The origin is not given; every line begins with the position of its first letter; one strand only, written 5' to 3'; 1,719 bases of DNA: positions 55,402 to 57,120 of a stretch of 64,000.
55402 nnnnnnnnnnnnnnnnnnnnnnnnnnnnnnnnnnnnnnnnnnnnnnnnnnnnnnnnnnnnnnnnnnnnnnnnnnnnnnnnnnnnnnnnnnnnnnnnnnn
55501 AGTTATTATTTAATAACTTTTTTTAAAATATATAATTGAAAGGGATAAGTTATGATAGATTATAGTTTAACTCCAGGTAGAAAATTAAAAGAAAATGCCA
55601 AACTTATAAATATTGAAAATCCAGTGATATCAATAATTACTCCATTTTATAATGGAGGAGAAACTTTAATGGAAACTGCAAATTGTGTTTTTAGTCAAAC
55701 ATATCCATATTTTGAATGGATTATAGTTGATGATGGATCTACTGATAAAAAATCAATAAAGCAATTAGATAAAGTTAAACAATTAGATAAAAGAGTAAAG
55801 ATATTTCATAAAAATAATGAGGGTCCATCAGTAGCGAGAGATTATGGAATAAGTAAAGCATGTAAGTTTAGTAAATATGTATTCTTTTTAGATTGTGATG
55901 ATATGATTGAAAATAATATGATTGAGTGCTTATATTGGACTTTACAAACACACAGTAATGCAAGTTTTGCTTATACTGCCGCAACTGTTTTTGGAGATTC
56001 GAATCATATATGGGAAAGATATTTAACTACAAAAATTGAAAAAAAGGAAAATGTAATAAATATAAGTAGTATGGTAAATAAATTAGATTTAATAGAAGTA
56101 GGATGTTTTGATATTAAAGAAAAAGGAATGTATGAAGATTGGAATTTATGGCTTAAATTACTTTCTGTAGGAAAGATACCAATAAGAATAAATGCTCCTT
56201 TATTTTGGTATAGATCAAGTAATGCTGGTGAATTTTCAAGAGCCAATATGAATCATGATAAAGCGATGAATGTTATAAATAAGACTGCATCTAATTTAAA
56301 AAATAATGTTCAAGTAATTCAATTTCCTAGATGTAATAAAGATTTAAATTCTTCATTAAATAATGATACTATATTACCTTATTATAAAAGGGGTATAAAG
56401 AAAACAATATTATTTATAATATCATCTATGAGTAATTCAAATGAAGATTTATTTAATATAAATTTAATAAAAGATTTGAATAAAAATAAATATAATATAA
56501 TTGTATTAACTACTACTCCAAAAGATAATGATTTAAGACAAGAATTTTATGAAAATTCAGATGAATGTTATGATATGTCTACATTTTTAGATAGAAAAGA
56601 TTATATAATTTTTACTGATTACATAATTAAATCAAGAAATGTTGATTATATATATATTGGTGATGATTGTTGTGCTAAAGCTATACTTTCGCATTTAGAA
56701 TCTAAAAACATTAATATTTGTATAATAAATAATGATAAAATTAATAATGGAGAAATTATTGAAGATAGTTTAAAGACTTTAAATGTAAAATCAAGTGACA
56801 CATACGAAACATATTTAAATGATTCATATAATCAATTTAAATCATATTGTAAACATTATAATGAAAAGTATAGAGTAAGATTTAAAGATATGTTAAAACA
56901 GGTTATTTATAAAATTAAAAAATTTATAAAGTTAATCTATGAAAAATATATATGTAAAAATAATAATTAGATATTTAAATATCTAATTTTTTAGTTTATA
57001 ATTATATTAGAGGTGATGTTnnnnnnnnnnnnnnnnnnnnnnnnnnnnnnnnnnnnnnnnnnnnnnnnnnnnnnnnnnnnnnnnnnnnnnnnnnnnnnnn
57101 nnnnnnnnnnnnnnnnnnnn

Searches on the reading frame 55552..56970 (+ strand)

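Call 61: search_protein_families(library=pfam, proteins=[window:55552-56970:+], max_evalue=0.00001)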
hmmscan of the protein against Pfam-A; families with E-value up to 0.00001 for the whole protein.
window:55552-56970:+ (472 aa): 2 families
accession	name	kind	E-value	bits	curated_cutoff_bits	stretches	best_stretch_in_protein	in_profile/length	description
PF00535.33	Glycos_transf_2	-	1.5e-22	80.7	23.3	1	27-161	1-132/168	Glycosyl transferase family 2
PF10111.15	Glyco_tranf_2_2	-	1.9e-13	51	27.3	1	27-205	1-201/276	Glycosyltransferase like family 2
